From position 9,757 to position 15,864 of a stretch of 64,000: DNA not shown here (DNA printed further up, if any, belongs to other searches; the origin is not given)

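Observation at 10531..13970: Repeat cassettes have foreign composition inside otherwise native genes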

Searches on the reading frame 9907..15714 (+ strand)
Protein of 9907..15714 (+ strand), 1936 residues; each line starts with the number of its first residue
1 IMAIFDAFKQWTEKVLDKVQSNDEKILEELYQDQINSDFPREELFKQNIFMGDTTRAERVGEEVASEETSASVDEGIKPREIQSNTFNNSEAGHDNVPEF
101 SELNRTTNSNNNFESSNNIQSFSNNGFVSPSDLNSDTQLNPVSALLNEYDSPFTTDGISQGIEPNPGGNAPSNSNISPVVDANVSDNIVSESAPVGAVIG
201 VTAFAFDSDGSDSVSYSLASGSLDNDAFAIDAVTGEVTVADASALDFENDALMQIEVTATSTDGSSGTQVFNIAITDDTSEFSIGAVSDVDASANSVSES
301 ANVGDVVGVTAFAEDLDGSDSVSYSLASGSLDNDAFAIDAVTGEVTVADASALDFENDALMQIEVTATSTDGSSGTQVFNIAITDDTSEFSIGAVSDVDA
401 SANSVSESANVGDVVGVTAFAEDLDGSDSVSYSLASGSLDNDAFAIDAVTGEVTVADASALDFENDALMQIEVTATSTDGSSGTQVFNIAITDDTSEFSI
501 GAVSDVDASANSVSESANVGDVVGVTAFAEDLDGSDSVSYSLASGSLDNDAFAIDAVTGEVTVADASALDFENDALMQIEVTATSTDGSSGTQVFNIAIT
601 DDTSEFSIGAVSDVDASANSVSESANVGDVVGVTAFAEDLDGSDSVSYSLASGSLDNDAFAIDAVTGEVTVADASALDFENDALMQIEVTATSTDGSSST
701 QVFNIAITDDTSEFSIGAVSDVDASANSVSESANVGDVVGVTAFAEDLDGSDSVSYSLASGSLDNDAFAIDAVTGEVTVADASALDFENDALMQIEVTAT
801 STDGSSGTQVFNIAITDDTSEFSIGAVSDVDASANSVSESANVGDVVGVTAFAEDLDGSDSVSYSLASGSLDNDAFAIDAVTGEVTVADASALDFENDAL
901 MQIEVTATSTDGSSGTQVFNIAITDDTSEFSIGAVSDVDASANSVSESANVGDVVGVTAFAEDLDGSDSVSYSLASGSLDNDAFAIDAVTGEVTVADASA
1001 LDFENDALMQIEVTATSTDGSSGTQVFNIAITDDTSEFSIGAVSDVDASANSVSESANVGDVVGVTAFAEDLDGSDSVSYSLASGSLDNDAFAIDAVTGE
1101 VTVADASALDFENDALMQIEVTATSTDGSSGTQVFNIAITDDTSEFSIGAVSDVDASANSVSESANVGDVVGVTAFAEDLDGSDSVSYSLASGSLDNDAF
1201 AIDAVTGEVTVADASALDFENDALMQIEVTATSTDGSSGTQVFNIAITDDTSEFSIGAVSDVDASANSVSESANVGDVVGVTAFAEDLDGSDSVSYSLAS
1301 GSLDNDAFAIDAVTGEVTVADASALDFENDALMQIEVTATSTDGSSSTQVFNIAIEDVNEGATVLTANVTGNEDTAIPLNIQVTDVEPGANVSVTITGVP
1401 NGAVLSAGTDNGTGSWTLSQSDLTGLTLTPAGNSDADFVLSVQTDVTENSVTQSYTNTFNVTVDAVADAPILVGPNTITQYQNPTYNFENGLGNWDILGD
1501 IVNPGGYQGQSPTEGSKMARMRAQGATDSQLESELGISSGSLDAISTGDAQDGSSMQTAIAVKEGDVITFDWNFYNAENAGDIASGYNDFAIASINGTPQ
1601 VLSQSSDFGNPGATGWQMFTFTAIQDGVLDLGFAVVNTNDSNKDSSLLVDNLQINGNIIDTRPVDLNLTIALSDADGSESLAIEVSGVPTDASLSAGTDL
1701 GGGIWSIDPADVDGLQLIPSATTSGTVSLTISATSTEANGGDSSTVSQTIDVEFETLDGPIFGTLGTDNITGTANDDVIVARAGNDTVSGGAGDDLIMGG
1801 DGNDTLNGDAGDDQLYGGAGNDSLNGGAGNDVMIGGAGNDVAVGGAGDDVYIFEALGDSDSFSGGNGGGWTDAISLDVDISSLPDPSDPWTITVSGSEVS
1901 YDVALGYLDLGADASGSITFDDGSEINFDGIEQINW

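Call 10: search_protein_families(library=pfam, proteins=[window:9907-15714:+])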
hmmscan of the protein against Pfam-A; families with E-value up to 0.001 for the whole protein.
window:9907-15714:+ (1936 aa): 5 families
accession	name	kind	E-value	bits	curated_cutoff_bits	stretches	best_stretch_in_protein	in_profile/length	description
PF00028.23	Cadherin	-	3e-90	297.2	28.8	11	620-707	4-92/93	Cadherin domain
PF00353.25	HemolysinCabind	-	2.7e-28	98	23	5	1799-1832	2-35/36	RTX calcium-binding nonapeptide repeat (4 copies)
PF10651.15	BppU_N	-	2.1e-11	44.1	23.1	0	252-284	16-46/142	BppU N-terminal domain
PF23592.1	Cadherin_CELSR2_9th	-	7.8e-11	42.4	36.8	0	204-257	33-85/100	CELSR2-like, ninth cadherin domain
PF23364.1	MAX_effector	-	8.1e-05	22.9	27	0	296-308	22-34/61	MAX effector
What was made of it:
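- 9910..15717 (+): Gene A: T1SS-type RTX adhesin, 1935 aa from the ATG at 9910 (AAGGA 9 nt upstream). The mechanical ORF starts at GTG 9844. Pfam Cadherin x11 (3e-90) and HemolysinCabind x5 (call 10).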
